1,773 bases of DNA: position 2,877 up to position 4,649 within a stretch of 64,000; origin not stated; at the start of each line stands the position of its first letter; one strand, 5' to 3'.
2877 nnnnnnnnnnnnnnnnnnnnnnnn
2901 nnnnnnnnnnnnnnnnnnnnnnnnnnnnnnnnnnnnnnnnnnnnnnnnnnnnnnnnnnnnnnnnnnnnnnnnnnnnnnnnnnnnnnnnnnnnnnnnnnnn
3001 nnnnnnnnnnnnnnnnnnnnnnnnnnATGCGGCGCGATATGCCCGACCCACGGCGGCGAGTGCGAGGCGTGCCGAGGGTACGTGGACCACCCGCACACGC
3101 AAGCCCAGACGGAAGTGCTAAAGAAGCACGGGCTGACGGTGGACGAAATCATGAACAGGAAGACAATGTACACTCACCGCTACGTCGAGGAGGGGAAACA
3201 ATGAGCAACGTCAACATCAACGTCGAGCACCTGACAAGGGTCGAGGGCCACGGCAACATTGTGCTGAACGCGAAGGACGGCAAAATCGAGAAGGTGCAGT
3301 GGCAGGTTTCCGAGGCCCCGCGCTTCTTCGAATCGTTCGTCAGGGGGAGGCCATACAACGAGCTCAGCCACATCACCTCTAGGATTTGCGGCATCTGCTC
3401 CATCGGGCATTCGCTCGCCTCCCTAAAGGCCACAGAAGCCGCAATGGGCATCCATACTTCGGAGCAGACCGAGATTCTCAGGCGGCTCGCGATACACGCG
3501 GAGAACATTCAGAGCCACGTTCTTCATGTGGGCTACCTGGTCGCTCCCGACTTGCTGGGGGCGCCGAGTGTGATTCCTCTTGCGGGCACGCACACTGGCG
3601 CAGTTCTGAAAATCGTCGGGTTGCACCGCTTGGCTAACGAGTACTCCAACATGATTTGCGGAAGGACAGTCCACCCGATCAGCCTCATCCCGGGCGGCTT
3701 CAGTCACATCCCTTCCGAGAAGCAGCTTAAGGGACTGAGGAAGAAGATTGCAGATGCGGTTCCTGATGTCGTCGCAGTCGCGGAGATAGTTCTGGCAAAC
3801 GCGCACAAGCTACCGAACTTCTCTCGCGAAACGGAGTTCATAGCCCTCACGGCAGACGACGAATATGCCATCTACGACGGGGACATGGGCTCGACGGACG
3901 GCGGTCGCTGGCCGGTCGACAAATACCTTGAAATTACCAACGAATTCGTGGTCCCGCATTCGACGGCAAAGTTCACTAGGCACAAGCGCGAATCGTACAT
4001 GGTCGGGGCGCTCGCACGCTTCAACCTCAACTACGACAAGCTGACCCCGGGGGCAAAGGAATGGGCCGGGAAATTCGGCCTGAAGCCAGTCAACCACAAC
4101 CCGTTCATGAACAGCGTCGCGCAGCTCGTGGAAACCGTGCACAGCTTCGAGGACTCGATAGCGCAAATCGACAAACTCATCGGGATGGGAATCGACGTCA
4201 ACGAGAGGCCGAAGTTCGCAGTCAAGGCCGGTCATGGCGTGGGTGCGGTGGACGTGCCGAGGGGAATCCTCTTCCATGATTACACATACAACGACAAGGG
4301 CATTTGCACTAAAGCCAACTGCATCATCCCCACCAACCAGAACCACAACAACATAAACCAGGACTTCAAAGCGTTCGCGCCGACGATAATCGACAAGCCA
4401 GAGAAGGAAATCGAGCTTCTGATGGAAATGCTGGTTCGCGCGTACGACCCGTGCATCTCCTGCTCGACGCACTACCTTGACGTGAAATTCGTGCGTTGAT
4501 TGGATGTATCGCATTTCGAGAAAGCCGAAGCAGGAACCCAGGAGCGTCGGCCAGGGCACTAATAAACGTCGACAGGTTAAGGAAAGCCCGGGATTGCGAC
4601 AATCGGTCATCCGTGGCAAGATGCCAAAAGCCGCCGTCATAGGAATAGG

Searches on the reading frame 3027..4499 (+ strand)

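Call 90: search_protein_families(library=pfam, proteins=[window:3027-4499:+], max_evalue=0.00001)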
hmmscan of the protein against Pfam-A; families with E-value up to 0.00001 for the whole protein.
window:3027-4499:+ (490 aa): 1 family
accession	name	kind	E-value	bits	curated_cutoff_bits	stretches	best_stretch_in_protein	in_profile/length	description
PF00374.24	NiFeSe_Hases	-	2.1e-27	96.7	25.8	2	99-178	1-80/508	Nickel-dependent hydrogenase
